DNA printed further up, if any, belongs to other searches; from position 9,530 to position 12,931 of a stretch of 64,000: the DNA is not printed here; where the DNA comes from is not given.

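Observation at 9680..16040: Translationally coupled three-gene flavin/Fe-S operon fusing GltD-like, ferredoxin, Cys-less MvhD and half-degenerate HdrB domains to an amino-acid dehydrogenase pair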

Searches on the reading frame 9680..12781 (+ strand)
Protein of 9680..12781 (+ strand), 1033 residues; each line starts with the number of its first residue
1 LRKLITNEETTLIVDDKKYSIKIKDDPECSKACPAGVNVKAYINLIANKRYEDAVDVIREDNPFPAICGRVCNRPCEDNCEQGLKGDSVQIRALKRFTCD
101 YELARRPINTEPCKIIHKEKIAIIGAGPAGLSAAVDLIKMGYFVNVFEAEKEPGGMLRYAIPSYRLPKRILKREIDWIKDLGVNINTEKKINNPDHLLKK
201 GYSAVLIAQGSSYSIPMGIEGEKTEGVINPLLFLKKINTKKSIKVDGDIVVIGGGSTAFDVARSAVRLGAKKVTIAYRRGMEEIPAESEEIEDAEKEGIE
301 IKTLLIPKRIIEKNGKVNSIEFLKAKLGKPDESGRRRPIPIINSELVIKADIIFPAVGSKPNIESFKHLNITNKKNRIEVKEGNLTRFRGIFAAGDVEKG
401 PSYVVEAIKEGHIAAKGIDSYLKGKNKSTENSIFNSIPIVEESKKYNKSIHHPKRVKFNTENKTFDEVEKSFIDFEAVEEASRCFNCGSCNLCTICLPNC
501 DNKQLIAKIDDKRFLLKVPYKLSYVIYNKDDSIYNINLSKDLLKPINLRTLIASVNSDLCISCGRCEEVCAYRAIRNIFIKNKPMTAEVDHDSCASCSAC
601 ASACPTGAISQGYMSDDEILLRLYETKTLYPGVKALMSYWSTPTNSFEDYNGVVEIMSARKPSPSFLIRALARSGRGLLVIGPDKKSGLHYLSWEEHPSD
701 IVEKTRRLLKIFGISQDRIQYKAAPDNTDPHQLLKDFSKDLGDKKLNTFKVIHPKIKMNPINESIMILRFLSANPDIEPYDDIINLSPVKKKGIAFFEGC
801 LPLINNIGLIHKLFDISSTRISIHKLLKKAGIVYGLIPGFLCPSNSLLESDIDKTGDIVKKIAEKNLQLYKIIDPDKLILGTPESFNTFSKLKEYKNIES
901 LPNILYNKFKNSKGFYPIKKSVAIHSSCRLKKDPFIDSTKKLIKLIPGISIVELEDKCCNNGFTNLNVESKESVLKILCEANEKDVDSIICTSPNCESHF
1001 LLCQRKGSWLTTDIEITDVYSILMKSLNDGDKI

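Call 3: search_protein_families(library=pfam, proteins=[window:9680-12781:+], max_evalue=0.1)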
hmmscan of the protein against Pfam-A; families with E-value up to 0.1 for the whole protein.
window:9680-12781:+ (1033 aa): 29 families (the best 25 are shown)
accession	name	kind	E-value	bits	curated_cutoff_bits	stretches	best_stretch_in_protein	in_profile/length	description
PF07992.20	Pyr_redox_2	-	1.3e-31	110.5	26.1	1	120-411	2-291/291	Pyridine nucleotide-disulphide oxidoreductase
PF14691.11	Fer4_20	-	6.1e-23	81.2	25.8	2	26-104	29-110/113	Dihydroprymidine dehydrogenase domain II, 4Fe-4S cluster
PF13738.12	Pyr_redox_3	-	7.7e-09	35.7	30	2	205-395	128-305/305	Pyridine nucleotide-disulphide oxidoreductase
PF00070.33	Pyr_redox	-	1.7e-08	35.2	22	1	249-322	2-79/82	Pyridine nucleotide-disulphide oxidoreductase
PF00037.32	Fer4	-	1.9e-08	34.2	21.1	2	588-610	2-24/24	4Fe-4S binding domain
PF12837.12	Fer4_6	-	2.2e-08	34.1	25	2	553-575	2-24/24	4Fe-4S binding domain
PF14697.11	Fer4_21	-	2.3e-08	34.5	35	1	553-609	1-57/59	4Fe-4S dicluster domain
PF12838.12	Fer4_7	-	7.1e-08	33.2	27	1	560-608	2-52/52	4Fe-4S dicluster domain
PF13187.11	Fer4_9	-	3.6e-07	30.6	27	1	560-609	2-52/52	4Fe-4S dicluster domain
PF13450.12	NAD_binding_8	-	2e-06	28.4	21.9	1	123-158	1-36/68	NAD(P)-binding Rossmann-like domain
PF02754.22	CCG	-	2.1e-06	28.2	20.6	1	922-1000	1-84/85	Cysteine-rich domain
PF13484.11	Fer4_16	-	1.7e-05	25.9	30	1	594-616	2-25/66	4Fe-4S double cluster binding domain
PF12831.13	FAD_oxidored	-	1.9e-05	24.6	27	1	121-157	2-38/416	FAD dependent oxidoreductase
PF01266.30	DAO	-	2.4e-05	24.5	27.9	1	120-155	1-37/353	FAD dependent oxidoreductase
PF01262.27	AlaDh_PNT_C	-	3.9e-05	23.6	23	0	117-152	27-62/214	Alanine dehydrogenase/PNT, C-terminal domain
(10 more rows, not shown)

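Call 4: search_protein_families(library=ncbifam, proteins=[window:9680-12781:+], max_evalue=0.01)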
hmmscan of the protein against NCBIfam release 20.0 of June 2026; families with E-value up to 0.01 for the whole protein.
window:9680-12781:+ (1033 aa): 130 families (the best 25 are shown)
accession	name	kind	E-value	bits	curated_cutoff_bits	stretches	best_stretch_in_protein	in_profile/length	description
NF009410.0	PRK12771.1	subfamily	5.8e-139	464.2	516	2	15-510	36-533/566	NAD(P)-binding protein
NF009454.0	PRK12814.1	equivalog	4.5e-115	385.5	916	1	28-496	103-580/657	putative NADPH-dependent glutamate synthase small subunit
NF009414.0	PRK12778.1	equivalog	5.5e-105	352.2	1103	2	26-424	336-751/752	bifunctional dihydroorotate dehydrogenase B NAD binding subunit/NADPH-dependent glutamate synthase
TIGR01316.1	gltA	equivalog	4.3e-92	309.3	471.75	1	21-422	29-449/449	NADPH-dependent glutamate synthase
TIGR03315.1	Se_ygfK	equivalog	3.1e-90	303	835.3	1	29-506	447-903/1012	putative selenate reductase subunit YgfK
NF010590.0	PRK13984.1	equivalog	6.8e-90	301.9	946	1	29-426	198-610/611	putative oxidoreductase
TIGR01318.1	gltD_gamma_fam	subfamily_domain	2.9e-73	247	482.95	1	26-423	47-466/467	glutamate synthase, small subunit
NF009408.0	PRK12769.1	equivalog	3.2e-73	246.9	1003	2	20-427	227-656/659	formate-dependent uric acid utilization protein AegA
NF009409.0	PRK12770.1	subfamily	6.9e-73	245.8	343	1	117-428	17-356/360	putative glutamate synthase subunit beta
NF009413.0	PRK12775.1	equivalog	9.3e-73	245.5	1895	1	26-426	338-758/1006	putative trifunctional 2-polyprenylphenol hydroxylase/glutamate synthase subunit beta/ferritin domain-containing protein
TIGR01317.1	GOGAT_sm_gam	subfamily_domain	3.3e-60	204.3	447.7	1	27-425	50-481/485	glutamate synthase small subunit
NF009415.0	PRK12779.1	equivalog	6.2e-60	203.1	1519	1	20-431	201-635/944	putative bifunctional glutamate synthase subunit beta/2-polyprenylphenol hydroxylase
NF009451.0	PRK12809.1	equivalog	5.5e-55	186.8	1154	1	24-421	214-633/639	formate-dependent uric acid utilization protein YgfT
NF045663.1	diclust_near_Sec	equivalog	8.8e-44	149.7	530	2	25-211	16-199/759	pyridine nucleotide-disulfide oxidoreductase/dicluster-binding protein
NF040770.1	hetero_SS_HdrA2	exception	8.1e-26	90.3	1100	1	546-727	565-754/777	CoB-CoM heterodisulfide reductase HdrA2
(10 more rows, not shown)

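Call 5: find_homologous_proteins(query=window:9680-12781:+, max_evalue=1e-10)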
Query window:9680-12781:+ (1033 aa): 7813 proteins with E <= 1e-10 among 8000 candidates; the best 120 are listed.
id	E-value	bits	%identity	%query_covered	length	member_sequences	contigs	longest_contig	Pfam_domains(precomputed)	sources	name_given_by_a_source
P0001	0.0e+0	2215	95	100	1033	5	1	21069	PF14697.12,PF13450.13,PF07992.21,PF12837.13,PF00070.34,PF13484.12,PF12838.13,PF01266.31,PF14691.12,PF00037.33,PF13738.13,PF02754.22,PF13187.12,PF03807.24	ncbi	ncbi:FAD-dependent oxidoreductase [Thermoplasmatota archaeon]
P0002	0.0e+0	1656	71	100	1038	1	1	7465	PF14697.12,PF13450.13,PF02662.22,PF07992.21,PF12837.13,PF12838.13,PF01134.29,PF14691.12,PF00037.33,PF13738.13,PF13183.12,PF13187.12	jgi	-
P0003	0.0e+0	1467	65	98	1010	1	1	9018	PF14697.12,PF17179.10,PF13450.13,PF07992.21,PF12837.13,PF00070.34,PF13484.12,PF12838.13,PF01134.29,PF12831.14,PF01266.31,PF14691.12,PF00037.33,PF13738.13,PF01262.28,PF13183.12,PF13187.12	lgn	-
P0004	0.0e+0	1449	63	100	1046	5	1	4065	PF14697.12,PF13450.13,PF02662.22,PF07992.21,PF12837.13,PF00070.34,PF12838.13,PF01134.29,PF12831.14,PF01266.31,PF14691.12,PF00890.31,PF00037.33,PF13738.13,PF01262.28,PF02754.22,PF13237.12,PF13187.12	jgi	-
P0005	0.0e+0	1430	63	100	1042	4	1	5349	PF14697.12,PF13450.13,PF07992.21,PF12837.13,PF00070.34,PF12838.13,PF01134.29,PF12831.14,PF01266.31,PF14691.12,PF00037.33,PF13738.13,PF01262.28,PF02754.22,PF13237.12,PF13187.12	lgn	-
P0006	0.0e+0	1424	61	100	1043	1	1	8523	PF14697.12,PF13450.13,PF07992.21,PF12837.13,PF00070.34,PF12838.13,PF01134.29,PF01266.31,PF14691.12,PF00037.33,PF13738.13,PF02754.22,PF13187.12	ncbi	-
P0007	0.0e+0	1416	62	100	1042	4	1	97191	PF14697.12,PF13450.13,PF02662.22,PF07992.21,PF12837.13,PF00070.34,PF13484.12,PF12838.13,PF01134.29,PF12831.14,PF01266.31,PF14691.12,PF00037.33,PF13738.13,PF01262.28,PF02754.22,PF13237.12,PF13187.12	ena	-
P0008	0.0e+0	1385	61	98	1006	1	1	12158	PF14697.12,PF13450.13,PF02662.22,PF07992.21,PF12837.13,PF00070.34,PF13484.12,PF12838.13,PF01134.29,PF01266.31,PF14691.12,PF00037.33,PF13738.13,PF02754.22,PF13187.12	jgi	jgi:NADPH-dependent glutamate synthase beta subunit-like oxidoreductase/ferredoxin/coenzyme F420-red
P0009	0.0e+0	1352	59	98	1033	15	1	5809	PF14697.12,PF13450.13,PF07992.21,PF12837.13,PF00070.34,PF13484.12,PF12838.13,PF01134.29,PF12831.14,PF01946.24,PF01266.31,PF14691.12,PF00037.33,PF13738.13,PF01262.28,PF13187.12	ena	-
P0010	0.0e+0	1341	59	100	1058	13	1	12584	PF14697.12,PF13450.13,PF02662.22,PF07992.21,PF12837.13,PF00070.34,PF13484.12,PF12838.13,PF01134.29,PF12831.14,PF01266.31,PF14691.12,PF00037.33,PF13738.13,PF01262.28,PF02754.22,PF13187.12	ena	-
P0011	0.0e+0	1331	58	98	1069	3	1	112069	PF14697.12,PF13450.13,PF02662.22,PF07992.21,PF12837.13,PF00070.34,PF12838.13,PF12831.14,PF01266.31,PF14691.12,PF00037.33,PF13738.13,PF01262.28,PF13187.12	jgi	-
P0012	0.0e+0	1318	58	99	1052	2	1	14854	PF14697.12,PF13450.13,PF02662.22,PF07992.21,PF00070.34,PF12838.13,PF12831.14,PF01266.31,PF14691.12,PF00037.33,PF13738.13,PF01262.28,PF02754.22,PF13187.12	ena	-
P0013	0.0e+0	1315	78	71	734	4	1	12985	PF14697.12,PF13450.13,PF07992.21,PF12837.13,PF00070.34,PF13484.12,PF12838.13,PF01134.29,PF12831.14,PF14691.12,PF00037.33,PF13738.13,PF01262.28,PF13183.12,PF13187.12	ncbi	ncbi:MAG: FAD-dependent oxidoreductase, partial [Candidatus Thermoplasmatota archaeon]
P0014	0.0e+0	1312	58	98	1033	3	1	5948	PF14697.12,PF13450.13,PF02662.22,PF07992.21,PF12837.13,PF00070.34,PF13484.12,PF12838.13,PF12831.14,PF01266.31,PF14691.12,PF00037.33,PF13738.13,PF01262.28,PF13187.12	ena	-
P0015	0.0e+0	1310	59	100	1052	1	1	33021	PF14697.12,PF13450.13,PF02662.22,PF07992.21,PF12837.13,PF00070.34,PF13484.12,PF12838.13,PF01134.29,PF12831.14,PF01946.24,PF01266.31,PF14691.12,PF00890.31,PF00037.33,PF13738.13,PF01262.28,PF02754.22,PF13187.12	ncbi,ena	-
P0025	0.0e+0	1262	56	98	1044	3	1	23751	PF14697.12,PF13450.13,PF02662.22,PF07992.21,PF12837.13,PF00070.34,PF13484.12,PF12838.13,PF14691.12,PF00037.33,PF13738.13,PF02754.22,PF13187.12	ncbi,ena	-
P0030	0.0e+0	1237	56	98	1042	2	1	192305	PF14697.12,PF13450.13,PF07992.21,PF12837.13,PF00070.34,PF13484.12,PF12838.13,PF12831.14,PF01946.24,PF01266.31,PF01593.31,PF14691.12,PF00037.33,PF13738.13,PF01262.28,PF02754.22,PF13237.12,PF13187.12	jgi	-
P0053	0.0e+0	1080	50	98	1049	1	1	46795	PF14697.12,PF13450.13,PF07992.21,PF12837.13,PF00070.34,PF13484.12,PF12838.13,PF12831.14,PF01266.31,PF14691.12,PF00037.33,PF13738.13,PF13187.12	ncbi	-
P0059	0.0e+0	1045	56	85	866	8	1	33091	PF14697.12,PF02662.22,PF07992.21,PF12837.13,PF00037.33,PF13484.12,PF12838.13,PF25160.2,PF13237.12,PF13183.12,PF13187.12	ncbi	-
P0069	6.0e-287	973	46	98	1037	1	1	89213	PF14697.12,PF13450.13,PF07992.21,PF12837.13,PF00070.34,PF12838.13,PF12831.14,PF12797.13,PF14691.12,PF00037.33,PF13738.13,PF01262.28,PF02754.22,PF13237.12,PF13187.12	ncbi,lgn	-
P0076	1.7e-201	690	36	100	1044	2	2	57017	PF13450.13,PF02662.22,PF07992.21,PF00070.34,PF12838.13,PF12831.14,PF01946.24,PF01266.31,PF01593.31,PF14691.12,PF00890.31,PF13738.13,PF01262.28,PF13187.12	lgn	-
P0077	4.8e-199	682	37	99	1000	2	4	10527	PF14697.12,PF13450.13,PF02662.22,PF07992.21,PF00070.34,PF03486.21,PF12838.13,PF01134.29,PF12831.14,PF01266.31,PF14691.12,PF00037.33,PF13738.13,PF01262.28,PF13187.12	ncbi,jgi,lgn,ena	-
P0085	2.4e-181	623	35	98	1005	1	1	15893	PF14697.12,PF13241.13,PF13450.13,PF02662.22,PF07992.21,PF12837.13,PF00070.34,PF03486.21,PF13484.12,PF12838.13,PF12831.14,PF01946.24,PF01266.31,PF14691.12,PF00890.31,PF00037.33,PF13738.13,PF01262.28,PF13237.12,PF13187.12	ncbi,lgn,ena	-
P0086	1.4e-178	614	35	98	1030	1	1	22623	PF14697.12,PF02662.22,PF07992.21,PF12837.13,PF00070.34,PF12838.13,PF14691.12,PF00890.31,PF00037.33,PF13738.13,PF01262.28,PF13237.12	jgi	jgi:NADPH-dependent glutamate synthase beta subunit-like oxidoreductase/coenzyme F420-reducing hydro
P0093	2.4e-168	580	41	69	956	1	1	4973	PF14697.12,PF13450.13,PF07992.21,PF12837.13,PF00070.34,PF13484.12,PF12838.13,PF12797.13,PF14691.12,PF00037.33,PF13738.13,PF01262.28,PF13237.12,PF13187.12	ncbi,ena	-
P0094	2.1e-167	577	38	72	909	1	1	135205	PF14691.12,PF00890.31,PF02662.22,PF07992.21,PF13738.13,PF12838.13,PF01262.28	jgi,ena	-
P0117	4.0e-143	497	37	71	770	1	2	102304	PF14697.12,PF13450.13,PF02662.22,PF07992.21,PF12837.13,PF00070.34,PF03486.21,PF12838.13,PF01134.29,PF12831.14,PF01946.24,PF01266.31,PF12797.13,PF14691.12,PF00890.31,PF00037.33,PF13738.13,PF01262.28,PF13187.12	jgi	-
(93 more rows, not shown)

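Call 6: find_encoding_contigs(protein=window:9680-12781:+, flank=8000, max_places=6)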
Protein window:9680-12781:+ (1033 aa): no gene with exactly this product is on record in the collection.

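Call 7: find_encoding_contigs(protein=P0001, flank=8000, max_places=2)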
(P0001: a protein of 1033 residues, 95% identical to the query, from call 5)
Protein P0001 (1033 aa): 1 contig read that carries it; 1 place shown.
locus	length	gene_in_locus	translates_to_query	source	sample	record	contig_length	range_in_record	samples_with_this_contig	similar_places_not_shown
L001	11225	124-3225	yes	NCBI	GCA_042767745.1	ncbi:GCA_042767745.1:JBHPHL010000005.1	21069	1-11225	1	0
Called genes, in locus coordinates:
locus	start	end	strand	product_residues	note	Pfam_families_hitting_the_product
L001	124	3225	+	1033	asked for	PF14691:Fer4_20, PF07992:Pyr_redox_2, PF13450:NAD_binding_8 (weak), PF12837:Fer4_6 (weak), PF12838:Fer4_7, PF13187:Fer4_9 (weak), PF14697:Fer4_21, PF00037:Fer4 (weak), +6 more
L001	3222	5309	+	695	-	PF13510:Fer2_4, PF00890:FAD_binding_2 (faint), PF01266:DAO (faint), PF01494:FAD_binding_3 (faint), PF03486:HI0933_like (faint), PF07992:Pyr_redox_2, PF12831:FAD_oxidored (faint), PF04324:Fer2_BFD, +2 more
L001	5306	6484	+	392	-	PF00890:FAD_binding_2 (faint), PF01266:DAO, PF01494:FAD_binding_3 (faint), PF01946:Thi4 (weak), PF03486:HI0933_like (faint), PF07992:Pyr_redox_2 (faint)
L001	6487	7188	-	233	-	PF00535:Glycos_transf_2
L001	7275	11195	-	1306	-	PF10670:DUF4198 (faint), PF13115:YtkA (faint), PF02369:Big_1 (faint), PF13620:CarboxypepD_reg (faint), PF17789:MG4 (faint)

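Call 8: find_encoding_contigs(protein=P0030, flank=8000, max_places=2)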
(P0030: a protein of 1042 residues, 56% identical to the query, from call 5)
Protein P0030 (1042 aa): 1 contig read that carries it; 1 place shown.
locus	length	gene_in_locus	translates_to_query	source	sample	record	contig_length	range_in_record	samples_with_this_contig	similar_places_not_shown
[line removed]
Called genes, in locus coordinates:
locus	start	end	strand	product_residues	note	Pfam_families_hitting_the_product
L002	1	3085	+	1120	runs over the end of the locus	PF04563:RNA_pol_Rpb2_1, PF04561:RNA_pol_Rpb2_2, PF04565:RNA_pol_Rpb2_3, PF04566:RNA_pol_Rpb2_4, PF04567:RNA_pol_Rpb2_5, PF00562:RNA_pol_Rpb2_6, PF04560:RNA_pol_Rpb2_7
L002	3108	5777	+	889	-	PF04997:RNA_pol_Rpb1_1, PF00623:RNA_pol_Rpb1_2, PF04983:RNA_pol_Rpb1_3, PF05000:RNA_pol_Rpb1_4, PF04998:RNA_pol_Rpb1_5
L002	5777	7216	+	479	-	PF04998:RNA_pol_Rpb1_5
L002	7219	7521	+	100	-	PF01248:Ribosomal_L7Ae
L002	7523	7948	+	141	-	PF07650:KH_2 (weak), PF26594:KH_NusA_2nd, PF13083:KH_KhpA-B (weak)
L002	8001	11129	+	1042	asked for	PF14691:Fer4_20, PF01266:DAO (weak), PF07992:Pyr_redox_2, PF13450:NAD_binding_8, PF13738:Pyr_redox_3 (weak), PF00037:Fer4 (weak), PF12837:Fer4_6 (weak), PF14697:Fer4_21, +10 more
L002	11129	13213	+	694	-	PF13510:Fer2_4, PF00070:Pyr_redox (faint), PF00890:FAD_binding_2 (faint), PF01134:GIDA (faint), PF01266:DAO (faint), PF07992:Pyr_redox_2, PF12831:FAD_oxidored (weak), PF04324:Fer2_BFD, +4 more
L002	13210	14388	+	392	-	PF01266:DAO, PF01946:Thi4 (weak), PF07992:Pyr_redox_2 (faint)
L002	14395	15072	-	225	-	PF00535:Glycos_transf_2, PF13641:Glyco_tranf_2_3 (weak)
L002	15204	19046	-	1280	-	PF13620:CarboxypepD_reg (faint), PF13115:YtkA (faint), PF02369:Big_1 (weak)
